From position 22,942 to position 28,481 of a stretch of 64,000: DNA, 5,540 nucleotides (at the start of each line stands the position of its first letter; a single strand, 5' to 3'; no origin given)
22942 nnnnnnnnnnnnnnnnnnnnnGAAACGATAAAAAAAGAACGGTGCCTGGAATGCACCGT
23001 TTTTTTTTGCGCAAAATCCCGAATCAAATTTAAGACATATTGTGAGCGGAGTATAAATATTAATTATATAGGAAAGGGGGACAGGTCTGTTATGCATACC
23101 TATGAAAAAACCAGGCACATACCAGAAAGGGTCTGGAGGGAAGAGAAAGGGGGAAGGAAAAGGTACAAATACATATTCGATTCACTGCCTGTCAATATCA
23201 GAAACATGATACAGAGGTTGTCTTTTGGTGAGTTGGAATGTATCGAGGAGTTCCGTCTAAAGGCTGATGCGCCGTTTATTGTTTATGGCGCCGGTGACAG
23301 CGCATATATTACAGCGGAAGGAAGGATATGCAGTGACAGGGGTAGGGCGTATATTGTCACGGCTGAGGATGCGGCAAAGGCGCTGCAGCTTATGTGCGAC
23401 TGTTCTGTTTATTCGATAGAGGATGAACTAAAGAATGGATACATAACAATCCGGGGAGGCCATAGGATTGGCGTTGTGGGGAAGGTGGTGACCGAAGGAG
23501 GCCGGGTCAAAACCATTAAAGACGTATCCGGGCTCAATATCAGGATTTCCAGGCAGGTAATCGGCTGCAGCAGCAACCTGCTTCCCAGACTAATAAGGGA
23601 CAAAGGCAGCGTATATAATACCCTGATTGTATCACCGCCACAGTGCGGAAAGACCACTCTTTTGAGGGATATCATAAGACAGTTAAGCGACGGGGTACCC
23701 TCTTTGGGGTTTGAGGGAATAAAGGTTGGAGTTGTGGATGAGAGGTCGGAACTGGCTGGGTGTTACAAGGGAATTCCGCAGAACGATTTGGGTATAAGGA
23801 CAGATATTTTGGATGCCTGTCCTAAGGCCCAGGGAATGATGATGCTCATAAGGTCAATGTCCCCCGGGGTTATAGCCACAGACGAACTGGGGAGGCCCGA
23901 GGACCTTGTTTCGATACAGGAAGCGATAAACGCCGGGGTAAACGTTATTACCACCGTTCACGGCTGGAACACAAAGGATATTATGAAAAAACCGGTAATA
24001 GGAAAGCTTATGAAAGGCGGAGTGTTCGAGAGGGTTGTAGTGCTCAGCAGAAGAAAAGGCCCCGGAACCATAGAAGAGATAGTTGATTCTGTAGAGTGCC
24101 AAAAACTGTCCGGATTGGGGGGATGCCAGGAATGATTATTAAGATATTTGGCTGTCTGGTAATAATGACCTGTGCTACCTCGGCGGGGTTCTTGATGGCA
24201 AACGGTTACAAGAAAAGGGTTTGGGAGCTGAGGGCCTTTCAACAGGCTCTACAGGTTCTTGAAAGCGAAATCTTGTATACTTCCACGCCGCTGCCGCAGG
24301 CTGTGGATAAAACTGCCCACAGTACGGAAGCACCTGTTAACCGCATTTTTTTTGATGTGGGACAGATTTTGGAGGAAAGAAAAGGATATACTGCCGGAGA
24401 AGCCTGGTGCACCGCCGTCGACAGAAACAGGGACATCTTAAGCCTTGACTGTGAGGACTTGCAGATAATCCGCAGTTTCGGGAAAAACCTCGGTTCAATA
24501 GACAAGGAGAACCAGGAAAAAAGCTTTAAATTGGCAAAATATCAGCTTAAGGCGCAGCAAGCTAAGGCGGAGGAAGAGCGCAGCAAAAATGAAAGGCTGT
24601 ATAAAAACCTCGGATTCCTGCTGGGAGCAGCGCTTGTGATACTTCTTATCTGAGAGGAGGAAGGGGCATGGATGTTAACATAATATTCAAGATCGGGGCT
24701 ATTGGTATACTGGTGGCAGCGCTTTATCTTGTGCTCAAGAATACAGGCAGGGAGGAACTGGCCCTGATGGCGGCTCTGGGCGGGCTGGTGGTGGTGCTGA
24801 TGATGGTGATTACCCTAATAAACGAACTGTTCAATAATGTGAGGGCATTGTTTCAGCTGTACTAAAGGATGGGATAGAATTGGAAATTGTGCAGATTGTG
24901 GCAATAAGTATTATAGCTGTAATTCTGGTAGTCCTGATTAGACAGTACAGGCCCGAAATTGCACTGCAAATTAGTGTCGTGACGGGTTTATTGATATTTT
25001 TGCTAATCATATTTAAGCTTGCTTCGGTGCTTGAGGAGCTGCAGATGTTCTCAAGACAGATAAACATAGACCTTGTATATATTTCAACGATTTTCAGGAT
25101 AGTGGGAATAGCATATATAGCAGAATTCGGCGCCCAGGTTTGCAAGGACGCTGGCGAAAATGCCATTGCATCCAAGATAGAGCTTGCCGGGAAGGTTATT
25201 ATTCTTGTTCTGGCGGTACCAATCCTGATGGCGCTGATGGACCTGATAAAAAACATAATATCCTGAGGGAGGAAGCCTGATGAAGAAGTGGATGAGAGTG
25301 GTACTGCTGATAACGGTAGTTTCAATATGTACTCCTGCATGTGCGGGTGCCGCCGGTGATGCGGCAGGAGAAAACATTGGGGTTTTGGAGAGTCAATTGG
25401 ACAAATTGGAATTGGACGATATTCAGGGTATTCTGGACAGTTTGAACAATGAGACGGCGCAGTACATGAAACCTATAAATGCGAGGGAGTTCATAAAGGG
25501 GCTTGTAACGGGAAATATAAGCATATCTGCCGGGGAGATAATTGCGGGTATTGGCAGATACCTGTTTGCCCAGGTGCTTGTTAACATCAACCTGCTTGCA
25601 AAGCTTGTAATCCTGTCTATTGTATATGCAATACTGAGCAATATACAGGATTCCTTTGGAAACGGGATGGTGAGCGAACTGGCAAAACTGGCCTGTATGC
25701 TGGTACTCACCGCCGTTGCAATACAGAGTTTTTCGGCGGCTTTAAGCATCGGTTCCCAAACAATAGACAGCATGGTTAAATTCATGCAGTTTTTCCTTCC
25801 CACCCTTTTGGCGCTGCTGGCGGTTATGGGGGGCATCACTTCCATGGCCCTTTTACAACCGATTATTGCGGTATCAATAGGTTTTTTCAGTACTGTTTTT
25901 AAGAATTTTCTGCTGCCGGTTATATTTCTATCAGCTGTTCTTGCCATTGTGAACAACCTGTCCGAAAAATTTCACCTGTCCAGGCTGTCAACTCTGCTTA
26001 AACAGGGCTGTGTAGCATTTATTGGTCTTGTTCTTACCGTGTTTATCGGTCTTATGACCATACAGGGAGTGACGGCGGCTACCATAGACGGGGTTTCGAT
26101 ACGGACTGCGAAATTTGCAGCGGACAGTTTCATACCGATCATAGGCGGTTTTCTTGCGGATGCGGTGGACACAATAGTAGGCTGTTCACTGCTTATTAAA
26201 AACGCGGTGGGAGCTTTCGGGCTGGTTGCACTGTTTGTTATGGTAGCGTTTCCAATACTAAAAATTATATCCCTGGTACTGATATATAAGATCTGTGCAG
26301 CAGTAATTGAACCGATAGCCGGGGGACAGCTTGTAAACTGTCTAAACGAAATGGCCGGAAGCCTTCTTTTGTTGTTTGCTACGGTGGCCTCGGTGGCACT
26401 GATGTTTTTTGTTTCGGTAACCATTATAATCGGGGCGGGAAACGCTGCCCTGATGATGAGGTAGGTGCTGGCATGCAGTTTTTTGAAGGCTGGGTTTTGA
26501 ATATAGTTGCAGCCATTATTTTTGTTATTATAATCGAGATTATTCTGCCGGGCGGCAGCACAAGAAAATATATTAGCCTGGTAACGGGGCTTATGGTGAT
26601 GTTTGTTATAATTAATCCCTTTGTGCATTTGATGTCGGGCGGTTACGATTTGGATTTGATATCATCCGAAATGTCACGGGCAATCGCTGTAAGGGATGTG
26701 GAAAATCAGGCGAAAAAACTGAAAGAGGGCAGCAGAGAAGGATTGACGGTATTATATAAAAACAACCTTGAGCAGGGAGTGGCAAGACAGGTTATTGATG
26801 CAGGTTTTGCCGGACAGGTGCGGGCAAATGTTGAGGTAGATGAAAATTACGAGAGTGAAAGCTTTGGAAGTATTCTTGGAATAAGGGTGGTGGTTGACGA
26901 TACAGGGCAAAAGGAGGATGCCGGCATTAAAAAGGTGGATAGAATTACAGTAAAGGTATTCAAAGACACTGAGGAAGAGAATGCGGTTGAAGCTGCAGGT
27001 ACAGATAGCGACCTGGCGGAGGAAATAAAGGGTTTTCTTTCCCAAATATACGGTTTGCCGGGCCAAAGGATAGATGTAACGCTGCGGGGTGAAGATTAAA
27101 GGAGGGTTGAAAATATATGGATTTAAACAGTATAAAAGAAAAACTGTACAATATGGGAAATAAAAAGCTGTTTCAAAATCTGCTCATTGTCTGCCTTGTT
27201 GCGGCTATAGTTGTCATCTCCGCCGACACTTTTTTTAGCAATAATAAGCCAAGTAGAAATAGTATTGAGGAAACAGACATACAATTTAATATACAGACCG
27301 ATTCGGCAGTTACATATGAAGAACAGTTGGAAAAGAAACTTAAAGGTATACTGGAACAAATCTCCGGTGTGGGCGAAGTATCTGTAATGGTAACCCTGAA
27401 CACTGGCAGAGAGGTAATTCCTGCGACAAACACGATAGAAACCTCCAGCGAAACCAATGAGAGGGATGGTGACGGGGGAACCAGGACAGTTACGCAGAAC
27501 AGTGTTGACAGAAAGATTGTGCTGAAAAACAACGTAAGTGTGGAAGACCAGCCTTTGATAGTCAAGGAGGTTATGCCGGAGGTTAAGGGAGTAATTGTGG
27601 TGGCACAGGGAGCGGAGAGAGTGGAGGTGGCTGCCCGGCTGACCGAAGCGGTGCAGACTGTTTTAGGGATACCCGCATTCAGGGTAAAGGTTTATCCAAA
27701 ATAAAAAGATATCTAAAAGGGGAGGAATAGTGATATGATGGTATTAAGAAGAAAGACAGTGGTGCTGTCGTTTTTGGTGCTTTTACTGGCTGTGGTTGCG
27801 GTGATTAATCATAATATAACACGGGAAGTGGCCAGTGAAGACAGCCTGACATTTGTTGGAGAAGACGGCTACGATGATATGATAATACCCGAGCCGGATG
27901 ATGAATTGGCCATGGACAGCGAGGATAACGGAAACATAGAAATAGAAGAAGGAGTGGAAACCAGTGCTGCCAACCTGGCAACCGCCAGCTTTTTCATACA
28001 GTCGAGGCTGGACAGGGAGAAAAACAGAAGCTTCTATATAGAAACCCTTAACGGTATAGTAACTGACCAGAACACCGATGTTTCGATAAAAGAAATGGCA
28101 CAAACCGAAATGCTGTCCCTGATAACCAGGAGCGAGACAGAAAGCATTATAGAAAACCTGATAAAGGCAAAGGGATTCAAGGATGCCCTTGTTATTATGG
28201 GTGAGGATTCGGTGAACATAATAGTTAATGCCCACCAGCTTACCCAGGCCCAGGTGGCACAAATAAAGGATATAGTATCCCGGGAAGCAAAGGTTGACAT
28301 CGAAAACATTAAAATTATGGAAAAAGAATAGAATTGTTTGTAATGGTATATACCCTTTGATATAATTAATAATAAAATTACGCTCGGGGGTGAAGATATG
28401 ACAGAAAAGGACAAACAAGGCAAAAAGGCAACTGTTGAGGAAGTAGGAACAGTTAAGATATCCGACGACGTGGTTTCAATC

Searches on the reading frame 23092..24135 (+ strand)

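Call 65: search_protein_families(library=pfam, proteins=[window:23092-24135:+], max_evalue=0.00001)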
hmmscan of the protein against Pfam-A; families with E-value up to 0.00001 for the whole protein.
window:23092-24135:+ (347 aa): 1 family
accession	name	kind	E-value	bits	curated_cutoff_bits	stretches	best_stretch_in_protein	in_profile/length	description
PF19568.5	Spore_III_AA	-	6.3e-103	344.5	27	1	24-333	3-301/306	Sporulation stage III, protein AA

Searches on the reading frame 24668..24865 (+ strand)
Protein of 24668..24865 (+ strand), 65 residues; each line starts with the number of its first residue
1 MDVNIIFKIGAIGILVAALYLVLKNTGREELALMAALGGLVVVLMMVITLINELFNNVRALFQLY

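Call 34: search_protein_families(library=pfam, proteins=[window:24668-24865:+], max_evalue=0.01)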
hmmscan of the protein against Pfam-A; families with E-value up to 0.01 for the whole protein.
window:24668-24865:+ (65 aa): 1 family
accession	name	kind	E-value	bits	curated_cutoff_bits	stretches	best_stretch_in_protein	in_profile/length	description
PF06686.16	SpoIIIAC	-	1.7e-16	60.6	24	1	6-61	1-56/56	Stage III sporulation protein AC/AD protein family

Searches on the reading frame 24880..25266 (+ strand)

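Call 34: search_protein_families(library=pfam, proteins=[window:24880-25266:+], max_evalue=0.01)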
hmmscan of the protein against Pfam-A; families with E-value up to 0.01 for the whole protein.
window:24880-25266:+ (128 aa): 1 family
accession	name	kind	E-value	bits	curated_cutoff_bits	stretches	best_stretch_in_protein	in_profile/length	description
PF06686.16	SpoIIIAC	-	4e-35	120.2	24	2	71-125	1-55/56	Stage III sporulation protein AC/AD protein family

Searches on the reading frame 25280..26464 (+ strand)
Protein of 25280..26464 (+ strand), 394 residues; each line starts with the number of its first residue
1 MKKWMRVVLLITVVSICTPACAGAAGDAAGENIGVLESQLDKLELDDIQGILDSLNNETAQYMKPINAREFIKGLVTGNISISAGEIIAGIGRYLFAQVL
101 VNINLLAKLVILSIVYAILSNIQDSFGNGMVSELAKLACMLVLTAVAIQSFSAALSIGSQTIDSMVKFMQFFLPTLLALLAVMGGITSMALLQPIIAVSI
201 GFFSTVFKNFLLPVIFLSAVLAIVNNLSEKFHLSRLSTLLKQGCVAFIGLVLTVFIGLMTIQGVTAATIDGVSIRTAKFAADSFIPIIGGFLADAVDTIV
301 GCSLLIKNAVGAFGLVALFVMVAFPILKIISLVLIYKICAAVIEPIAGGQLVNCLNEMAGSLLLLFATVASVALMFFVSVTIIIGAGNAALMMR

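Call 65: search_protein_families(library=pfam, proteins=[window:25280-26464:+], max_evalue=0.00001)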
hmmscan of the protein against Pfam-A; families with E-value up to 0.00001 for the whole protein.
window:25280-26464:+ (394 aa): 1 family
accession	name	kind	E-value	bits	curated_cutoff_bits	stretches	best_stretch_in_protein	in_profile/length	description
PF09546.15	Spore_III_AE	-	1.1e-105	353.8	27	1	67-387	2-321/321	Stage III sporulation protein AE (spore_III_AE)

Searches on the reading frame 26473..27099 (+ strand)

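Call 65: search_protein_families(library=pfam, proteins=[window:26473-27099:+], max_evalue=0.00001)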
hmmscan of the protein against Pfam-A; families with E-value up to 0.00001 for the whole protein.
window:26473-27099:+ (208 aa): 1 family
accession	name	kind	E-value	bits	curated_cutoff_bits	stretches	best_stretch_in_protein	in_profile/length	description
PF09581.16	Spore_III_AF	-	2.9e-35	122.4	28.3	1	12-202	1-184/185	Stage III sporulation protein AF (Spore_III_AF)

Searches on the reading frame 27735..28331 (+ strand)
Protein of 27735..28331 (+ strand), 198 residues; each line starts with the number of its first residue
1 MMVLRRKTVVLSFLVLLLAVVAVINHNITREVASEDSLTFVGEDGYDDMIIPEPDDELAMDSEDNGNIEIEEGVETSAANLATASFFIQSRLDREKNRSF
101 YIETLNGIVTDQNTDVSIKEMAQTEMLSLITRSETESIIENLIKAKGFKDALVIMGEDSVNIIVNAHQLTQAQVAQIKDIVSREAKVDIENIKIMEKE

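Call 8: search_protein_families(library=ncbifam, proteins=[window:27735-28331:+], max_evalue=0.01)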
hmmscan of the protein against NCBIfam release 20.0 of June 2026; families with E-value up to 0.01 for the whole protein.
window:27735-28331:+ (198 aa): 0 families

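Call 65: search_protein_families(library=pfam, proteins=[window:27735-28331:+], max_evalue=0.00001)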
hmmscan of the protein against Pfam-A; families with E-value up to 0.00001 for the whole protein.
window:27735-28331:+ (198 aa): 1 family
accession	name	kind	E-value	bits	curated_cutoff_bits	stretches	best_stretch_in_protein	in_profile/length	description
PF12685.13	SpoIIIAH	-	1.7e-40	139.5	30.6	1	6-194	1-191/191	SpoIIIAH-like protein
